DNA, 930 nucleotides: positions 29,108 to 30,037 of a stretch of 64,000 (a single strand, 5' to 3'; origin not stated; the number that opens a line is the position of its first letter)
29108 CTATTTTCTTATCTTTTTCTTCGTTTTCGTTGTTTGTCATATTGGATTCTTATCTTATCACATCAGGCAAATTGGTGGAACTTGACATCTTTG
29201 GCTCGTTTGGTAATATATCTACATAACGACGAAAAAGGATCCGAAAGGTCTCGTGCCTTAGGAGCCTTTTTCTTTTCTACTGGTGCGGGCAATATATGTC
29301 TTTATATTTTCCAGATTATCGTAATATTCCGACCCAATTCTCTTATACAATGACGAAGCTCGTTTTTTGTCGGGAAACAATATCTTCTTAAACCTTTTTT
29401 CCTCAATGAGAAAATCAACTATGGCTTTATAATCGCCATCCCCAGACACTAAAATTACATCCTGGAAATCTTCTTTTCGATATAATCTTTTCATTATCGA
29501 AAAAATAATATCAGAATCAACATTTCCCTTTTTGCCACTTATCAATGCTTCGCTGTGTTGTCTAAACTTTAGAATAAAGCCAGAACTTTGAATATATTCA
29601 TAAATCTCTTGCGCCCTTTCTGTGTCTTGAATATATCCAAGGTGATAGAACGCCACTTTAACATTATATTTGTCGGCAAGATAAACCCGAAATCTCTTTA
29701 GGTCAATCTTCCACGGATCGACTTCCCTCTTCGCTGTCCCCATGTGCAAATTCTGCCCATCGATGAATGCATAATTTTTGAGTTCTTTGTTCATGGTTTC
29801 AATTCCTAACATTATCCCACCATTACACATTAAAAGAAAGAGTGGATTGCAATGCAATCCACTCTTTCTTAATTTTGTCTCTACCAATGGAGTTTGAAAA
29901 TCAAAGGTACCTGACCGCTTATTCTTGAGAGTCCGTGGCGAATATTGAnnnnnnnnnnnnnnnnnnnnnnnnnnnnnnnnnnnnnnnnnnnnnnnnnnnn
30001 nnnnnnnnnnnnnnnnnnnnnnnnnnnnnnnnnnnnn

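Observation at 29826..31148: Fic (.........) gene bracketed by 85-bp hairpin direct repeats, suggesting a cassette-like insertion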

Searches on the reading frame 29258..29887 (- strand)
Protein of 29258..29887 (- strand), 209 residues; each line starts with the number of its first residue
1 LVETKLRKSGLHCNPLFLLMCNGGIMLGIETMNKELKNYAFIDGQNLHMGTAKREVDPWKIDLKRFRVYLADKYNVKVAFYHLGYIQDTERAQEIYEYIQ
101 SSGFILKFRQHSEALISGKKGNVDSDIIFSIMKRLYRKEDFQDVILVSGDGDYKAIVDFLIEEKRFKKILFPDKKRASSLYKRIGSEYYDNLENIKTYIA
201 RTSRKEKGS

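Call 8: search_protein_families(library=pfam, proteins=[window:29258-29887:-], max_evalue=0.01)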
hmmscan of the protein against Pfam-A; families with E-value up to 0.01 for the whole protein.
window:29258-29887:- (209 aa): 1 family
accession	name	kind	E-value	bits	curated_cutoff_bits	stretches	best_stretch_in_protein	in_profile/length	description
PF01936.24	NYN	-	3.6e-15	57.2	24.2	1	41-180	5-134/145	NYN domain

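Call 39: find_encoding_contigs(protein=window:29258-29794:-, flank=10000, max_places=10)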
Protein window:29258-29794:- (178 aa): no gene with exactly this product is on record in the collection.

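Call 54: search_protein_families(library=padloc, proteins=[window:29258-29794:-], max_evalue=0.01)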
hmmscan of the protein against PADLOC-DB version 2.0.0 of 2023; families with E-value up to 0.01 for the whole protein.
window:29258-29794:- (178 aa): 1 family
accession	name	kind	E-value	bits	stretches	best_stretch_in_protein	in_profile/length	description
PDLC01154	NYN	-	0.0025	15.3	1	10-129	151-265/310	"LabA-like protein, NYN family nuclease"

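Call 55: search_protein_families(library=ncbifam, proteins=[window:29258-29794:-], max_evalue=0.01)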
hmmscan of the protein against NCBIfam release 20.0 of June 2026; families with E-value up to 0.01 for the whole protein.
window:29258-29794:- (178 aa): 0 families

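Call 71: find_homologous_proteins(query=window:29258-29794:-, max_evalue=1e-10)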
Query window:29258-29794:- (178 aa): 3908 proteins with E <= 1e-10 among 3953 candidates; the best 120 are listed.
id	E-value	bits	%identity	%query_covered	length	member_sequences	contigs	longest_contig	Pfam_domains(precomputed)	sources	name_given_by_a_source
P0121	1.2e-110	385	100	100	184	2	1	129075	PF01936.25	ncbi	ncbi:MAG: NYN domain-containing protein [Candidatus Paceibacterota bacterium]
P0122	1.4e-95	336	86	100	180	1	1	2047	PF01936.25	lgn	-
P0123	6.1e-85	301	79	97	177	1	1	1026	PF01936.25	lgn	-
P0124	6.4e-84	298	76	99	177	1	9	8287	PF01936.25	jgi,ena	-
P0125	4.2e-83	295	77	97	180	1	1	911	PF01936.25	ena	-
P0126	5.3e-83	295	76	97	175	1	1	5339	PF01936.25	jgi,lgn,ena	-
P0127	5.9e-83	295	75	100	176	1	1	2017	PF01936.25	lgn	-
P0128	8.9e-83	294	76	100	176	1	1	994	PF01936.25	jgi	jgi:uncharacterized LabA/DUF88 family protein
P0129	3.1e-82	293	76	97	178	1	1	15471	PF01936.25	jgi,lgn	jgi:uncharacterized LabA/DUF88 family protein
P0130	1.3e-81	290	76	100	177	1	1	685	PF01936.25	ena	-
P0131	1.7e-81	290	79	92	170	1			PF01936.25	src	-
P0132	3.7e-81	289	75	100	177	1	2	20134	PF01936.25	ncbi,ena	-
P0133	5.0e-80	285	74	100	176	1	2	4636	PF01936.25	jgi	jgi:uncharacterized LabA/DUF88 family protein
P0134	1.0e-79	284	75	99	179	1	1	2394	PF01936.25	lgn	-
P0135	3.1e-79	283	72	100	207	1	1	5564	PF01936.25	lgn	-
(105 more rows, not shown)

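Call 72: find_encoding_contigs(protein=P0122, flank=3000, max_places=3)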
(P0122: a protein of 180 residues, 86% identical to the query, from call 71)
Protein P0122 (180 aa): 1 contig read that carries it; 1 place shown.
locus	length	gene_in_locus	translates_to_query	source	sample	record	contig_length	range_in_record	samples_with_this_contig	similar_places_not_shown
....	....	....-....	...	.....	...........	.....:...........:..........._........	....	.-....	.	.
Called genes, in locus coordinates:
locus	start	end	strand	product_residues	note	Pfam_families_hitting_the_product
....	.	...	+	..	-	?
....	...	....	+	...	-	-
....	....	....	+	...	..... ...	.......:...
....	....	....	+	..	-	?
